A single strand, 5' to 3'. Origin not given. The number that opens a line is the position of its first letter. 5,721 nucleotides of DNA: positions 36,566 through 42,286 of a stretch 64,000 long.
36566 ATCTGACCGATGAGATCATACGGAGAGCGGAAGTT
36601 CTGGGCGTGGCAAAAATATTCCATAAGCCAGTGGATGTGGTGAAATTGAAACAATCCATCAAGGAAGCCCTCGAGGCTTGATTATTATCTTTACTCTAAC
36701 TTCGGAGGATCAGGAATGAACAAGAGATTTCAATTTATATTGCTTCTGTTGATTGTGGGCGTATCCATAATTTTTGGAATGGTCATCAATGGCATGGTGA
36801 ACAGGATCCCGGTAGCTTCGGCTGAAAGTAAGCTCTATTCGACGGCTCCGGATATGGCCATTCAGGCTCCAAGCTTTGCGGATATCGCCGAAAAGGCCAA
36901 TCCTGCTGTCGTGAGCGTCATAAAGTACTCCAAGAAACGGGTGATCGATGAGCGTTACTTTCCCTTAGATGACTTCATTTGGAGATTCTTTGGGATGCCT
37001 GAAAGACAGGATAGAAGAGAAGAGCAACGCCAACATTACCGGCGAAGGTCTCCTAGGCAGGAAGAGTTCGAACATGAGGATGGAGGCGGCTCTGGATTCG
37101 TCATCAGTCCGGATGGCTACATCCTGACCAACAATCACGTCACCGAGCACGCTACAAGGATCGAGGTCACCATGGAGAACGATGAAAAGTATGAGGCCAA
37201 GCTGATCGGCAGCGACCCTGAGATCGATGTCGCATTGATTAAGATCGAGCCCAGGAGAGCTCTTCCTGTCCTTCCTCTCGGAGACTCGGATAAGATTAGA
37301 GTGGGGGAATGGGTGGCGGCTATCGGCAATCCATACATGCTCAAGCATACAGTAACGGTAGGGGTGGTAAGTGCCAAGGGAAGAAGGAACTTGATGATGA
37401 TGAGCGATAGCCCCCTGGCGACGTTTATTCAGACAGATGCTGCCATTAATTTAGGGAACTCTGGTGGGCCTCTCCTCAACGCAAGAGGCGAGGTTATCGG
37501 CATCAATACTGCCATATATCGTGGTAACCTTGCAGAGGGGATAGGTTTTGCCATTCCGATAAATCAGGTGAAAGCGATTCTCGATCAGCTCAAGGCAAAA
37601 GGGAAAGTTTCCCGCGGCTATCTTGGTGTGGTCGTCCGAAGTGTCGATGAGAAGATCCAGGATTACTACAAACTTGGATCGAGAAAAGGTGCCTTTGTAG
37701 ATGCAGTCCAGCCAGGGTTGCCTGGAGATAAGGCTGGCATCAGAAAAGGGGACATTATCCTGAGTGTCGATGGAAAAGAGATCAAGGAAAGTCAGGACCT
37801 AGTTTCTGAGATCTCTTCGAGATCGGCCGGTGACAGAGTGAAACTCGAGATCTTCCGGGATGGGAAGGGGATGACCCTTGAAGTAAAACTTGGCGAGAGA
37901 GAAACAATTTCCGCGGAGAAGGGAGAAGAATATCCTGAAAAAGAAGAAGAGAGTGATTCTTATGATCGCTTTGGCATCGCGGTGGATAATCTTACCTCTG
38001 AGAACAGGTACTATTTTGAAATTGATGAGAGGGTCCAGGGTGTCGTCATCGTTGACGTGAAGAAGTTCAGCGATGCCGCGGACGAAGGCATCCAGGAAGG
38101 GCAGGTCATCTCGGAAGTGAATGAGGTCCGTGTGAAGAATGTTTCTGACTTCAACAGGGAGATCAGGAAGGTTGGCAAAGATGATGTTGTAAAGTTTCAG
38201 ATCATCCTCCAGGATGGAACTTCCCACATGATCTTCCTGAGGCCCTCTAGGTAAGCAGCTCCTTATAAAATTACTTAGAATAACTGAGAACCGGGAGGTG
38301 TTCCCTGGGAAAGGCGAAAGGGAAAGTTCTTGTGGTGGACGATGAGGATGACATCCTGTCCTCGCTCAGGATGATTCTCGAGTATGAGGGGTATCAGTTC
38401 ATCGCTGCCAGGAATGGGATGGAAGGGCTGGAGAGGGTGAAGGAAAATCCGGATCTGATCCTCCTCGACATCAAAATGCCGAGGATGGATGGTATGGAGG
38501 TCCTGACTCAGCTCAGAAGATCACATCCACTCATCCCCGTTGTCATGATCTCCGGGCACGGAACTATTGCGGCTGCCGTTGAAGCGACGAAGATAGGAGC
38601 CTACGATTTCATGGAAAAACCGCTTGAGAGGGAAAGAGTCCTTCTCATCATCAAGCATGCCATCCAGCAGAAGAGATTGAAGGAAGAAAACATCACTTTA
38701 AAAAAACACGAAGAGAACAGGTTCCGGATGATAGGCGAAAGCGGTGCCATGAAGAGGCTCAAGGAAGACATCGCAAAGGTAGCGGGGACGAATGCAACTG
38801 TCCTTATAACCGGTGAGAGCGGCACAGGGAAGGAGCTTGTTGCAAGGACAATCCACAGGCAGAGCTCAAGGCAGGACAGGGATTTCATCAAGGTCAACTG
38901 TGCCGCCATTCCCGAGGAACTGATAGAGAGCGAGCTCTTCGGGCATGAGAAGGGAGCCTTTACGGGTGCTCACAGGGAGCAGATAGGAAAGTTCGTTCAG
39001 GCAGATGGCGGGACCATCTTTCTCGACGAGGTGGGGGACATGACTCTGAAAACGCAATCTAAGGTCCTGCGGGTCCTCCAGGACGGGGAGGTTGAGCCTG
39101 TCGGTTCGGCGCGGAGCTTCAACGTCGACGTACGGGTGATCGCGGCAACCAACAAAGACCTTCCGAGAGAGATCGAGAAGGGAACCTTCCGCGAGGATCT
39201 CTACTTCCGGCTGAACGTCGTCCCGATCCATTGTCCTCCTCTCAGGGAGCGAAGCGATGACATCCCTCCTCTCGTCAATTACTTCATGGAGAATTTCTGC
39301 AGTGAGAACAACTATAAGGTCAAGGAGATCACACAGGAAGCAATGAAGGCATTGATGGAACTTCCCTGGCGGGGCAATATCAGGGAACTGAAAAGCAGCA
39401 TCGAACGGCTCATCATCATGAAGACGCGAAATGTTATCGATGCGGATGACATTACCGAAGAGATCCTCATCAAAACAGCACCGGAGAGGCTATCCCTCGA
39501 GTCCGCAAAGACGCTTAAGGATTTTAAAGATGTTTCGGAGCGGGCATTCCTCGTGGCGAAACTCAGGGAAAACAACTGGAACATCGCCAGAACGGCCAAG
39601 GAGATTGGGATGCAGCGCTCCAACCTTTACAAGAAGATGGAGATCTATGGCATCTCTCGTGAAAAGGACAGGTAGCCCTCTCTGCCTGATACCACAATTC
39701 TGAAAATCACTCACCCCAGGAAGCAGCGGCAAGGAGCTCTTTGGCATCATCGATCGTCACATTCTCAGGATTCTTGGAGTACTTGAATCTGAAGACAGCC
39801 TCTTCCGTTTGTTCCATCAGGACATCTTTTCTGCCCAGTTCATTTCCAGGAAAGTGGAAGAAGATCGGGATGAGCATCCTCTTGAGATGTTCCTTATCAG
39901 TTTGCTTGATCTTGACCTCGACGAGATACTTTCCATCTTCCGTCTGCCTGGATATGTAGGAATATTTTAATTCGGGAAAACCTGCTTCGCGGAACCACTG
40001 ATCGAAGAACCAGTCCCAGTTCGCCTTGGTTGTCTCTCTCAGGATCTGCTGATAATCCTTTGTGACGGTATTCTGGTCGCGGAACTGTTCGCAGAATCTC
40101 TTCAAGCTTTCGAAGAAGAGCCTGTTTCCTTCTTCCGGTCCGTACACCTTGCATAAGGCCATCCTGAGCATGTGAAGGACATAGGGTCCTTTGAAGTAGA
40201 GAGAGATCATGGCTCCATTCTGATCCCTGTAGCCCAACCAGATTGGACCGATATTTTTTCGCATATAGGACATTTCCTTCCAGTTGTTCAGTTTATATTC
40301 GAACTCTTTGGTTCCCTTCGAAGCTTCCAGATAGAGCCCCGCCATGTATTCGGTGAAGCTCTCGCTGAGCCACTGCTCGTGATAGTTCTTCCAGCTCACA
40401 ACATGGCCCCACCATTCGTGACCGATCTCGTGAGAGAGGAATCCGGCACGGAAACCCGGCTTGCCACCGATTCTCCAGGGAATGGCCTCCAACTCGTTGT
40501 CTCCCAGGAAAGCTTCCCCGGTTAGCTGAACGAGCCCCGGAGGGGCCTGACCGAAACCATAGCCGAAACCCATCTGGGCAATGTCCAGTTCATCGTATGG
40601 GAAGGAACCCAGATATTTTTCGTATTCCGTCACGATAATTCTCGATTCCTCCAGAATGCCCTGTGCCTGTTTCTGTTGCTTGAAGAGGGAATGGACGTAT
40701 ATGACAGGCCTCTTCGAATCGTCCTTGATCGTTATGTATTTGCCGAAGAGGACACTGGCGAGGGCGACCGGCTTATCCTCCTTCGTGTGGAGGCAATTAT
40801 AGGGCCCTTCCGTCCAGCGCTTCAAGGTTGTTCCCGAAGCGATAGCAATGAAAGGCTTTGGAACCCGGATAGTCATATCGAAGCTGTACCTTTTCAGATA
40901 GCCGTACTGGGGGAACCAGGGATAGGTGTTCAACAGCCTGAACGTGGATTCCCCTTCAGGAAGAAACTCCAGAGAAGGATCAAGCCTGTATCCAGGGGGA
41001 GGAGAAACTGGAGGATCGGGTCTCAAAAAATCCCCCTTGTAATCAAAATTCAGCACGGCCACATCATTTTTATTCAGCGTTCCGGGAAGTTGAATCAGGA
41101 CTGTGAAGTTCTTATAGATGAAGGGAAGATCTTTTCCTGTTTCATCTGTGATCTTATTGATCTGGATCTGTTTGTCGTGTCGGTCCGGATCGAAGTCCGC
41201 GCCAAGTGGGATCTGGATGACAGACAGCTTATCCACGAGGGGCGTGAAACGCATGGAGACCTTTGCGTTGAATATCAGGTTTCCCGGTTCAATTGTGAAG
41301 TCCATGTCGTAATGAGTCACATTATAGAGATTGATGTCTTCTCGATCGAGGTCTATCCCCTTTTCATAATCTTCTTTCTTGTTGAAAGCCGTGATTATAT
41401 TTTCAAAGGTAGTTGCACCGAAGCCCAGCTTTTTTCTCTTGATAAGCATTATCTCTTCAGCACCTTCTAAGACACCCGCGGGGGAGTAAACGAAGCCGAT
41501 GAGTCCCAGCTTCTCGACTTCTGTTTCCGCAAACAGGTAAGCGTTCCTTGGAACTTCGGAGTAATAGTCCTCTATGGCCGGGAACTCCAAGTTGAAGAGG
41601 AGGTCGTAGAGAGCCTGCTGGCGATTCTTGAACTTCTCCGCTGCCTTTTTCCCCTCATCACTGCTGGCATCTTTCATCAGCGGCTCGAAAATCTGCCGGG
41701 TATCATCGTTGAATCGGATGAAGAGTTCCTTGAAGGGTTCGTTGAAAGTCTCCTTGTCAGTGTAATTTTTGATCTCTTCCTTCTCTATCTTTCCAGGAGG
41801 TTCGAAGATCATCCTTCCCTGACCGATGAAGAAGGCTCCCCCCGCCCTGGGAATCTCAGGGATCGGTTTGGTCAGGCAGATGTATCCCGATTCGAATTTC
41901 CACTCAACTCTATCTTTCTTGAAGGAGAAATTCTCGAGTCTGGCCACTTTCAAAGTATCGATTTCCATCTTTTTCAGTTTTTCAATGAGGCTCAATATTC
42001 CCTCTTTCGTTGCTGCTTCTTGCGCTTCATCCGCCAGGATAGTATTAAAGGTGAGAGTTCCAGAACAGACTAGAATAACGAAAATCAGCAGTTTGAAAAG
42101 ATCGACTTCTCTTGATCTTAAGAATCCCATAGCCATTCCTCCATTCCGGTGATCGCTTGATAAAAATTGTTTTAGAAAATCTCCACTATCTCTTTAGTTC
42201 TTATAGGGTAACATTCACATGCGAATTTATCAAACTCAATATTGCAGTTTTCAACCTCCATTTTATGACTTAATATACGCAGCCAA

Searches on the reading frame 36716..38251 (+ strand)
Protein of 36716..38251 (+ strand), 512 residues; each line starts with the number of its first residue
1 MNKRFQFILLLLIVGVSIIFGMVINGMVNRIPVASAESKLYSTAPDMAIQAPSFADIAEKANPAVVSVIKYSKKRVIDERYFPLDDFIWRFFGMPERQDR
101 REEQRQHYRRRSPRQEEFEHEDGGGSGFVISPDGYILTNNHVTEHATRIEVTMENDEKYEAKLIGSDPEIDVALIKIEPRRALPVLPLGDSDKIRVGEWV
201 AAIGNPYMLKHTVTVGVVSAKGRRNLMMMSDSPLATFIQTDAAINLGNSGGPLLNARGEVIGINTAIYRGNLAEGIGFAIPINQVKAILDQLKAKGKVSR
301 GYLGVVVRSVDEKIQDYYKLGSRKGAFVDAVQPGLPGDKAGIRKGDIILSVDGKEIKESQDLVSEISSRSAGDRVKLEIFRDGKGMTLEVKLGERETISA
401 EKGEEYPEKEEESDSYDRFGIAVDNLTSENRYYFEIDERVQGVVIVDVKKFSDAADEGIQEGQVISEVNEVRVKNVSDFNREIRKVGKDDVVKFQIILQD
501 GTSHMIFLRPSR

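Call 57: search_protein_families(library=pfam, proteins=[window:36716-38251:+], max_evalue=0.00001)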
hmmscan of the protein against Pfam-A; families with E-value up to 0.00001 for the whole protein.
window:36716-38251:+ (512 aa): 7 families
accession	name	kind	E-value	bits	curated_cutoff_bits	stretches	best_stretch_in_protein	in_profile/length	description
PF13365.12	Trypsin_2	-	3.1e-35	122.4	27.6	1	125-263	1-144/144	Trypsin-like peptidase domain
PF13180.12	PDZ_2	-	6.2e-26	90.9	27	2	301-392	1-80/80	PDZ domain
PF00089.32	Trypsin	-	1e-20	74.9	20.6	1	115-287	15-218/220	Trypsin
PF00595.29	PDZ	-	4.9e-18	65.7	23.2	1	297-379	7-80/81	PDZ domain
PF17820.7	PDZ_6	-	4.1e-16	58.9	27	1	327-379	1-52/54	PDZ domain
PF10459.15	Peptidase_S46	-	3.6e-07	29.7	22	0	120-155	44-79/698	Peptidase S46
PF14685.13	PDZ_Tricorn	-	2.3e-06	27.9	25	0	341-384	37-81/88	Tricorn protease PDZ domain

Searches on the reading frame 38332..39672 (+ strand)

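Call 57: search_protein_families(library=pfam, proteins=[window:38332-39672:+], max_evalue=0.00001)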
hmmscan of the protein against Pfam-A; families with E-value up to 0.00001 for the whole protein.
window:38332-39672:+ (447 aa): 7 families
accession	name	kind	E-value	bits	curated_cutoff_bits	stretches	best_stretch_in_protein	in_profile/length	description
PF00158.32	Sigma54_activat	-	3e-74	248.7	20.2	1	133-300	1-168/168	Sigma-54 interaction domain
PF00072.30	Response_reg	-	3.2e-28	98.6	30.2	1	2-107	4-110/111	Response regulator receiver domain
PF25601.1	AAA_lid_14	-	1.1e-24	86.4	27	1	305-383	1-79/87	AAA+ ATPase lid domain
PF14532.12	Sigma54_activ_2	-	4.3e-23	82.5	25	1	134-304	1-138/138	Sigma-54 interaction domain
PF02954.25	HTH_8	-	8.6e-08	32.2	22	1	403-437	6-40/42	Bacterial regulatory protein, Fis family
PF00004.35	AAA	-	1.5e-06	29.1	21.2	1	157-284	1-117/131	ATPase family associated with various cellular activities (AAA)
PF07728.20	AAA_5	-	1.8e-06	28.5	22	1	157-275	2-123/139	AAA domain (dynein-related subfamily)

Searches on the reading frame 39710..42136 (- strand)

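Call 57: search_protein_families(library=pfam, proteins=[window:39710-42136:-], max_evalue=0.00001)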
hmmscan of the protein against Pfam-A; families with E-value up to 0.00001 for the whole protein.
window:39710-42136:- (809 aa): 1 family
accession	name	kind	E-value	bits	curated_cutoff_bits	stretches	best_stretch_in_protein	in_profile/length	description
PF01433.26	Peptidase_M1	-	3.5e-12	46.8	27.7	1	567-714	71-218/218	Peptidase family M1 domain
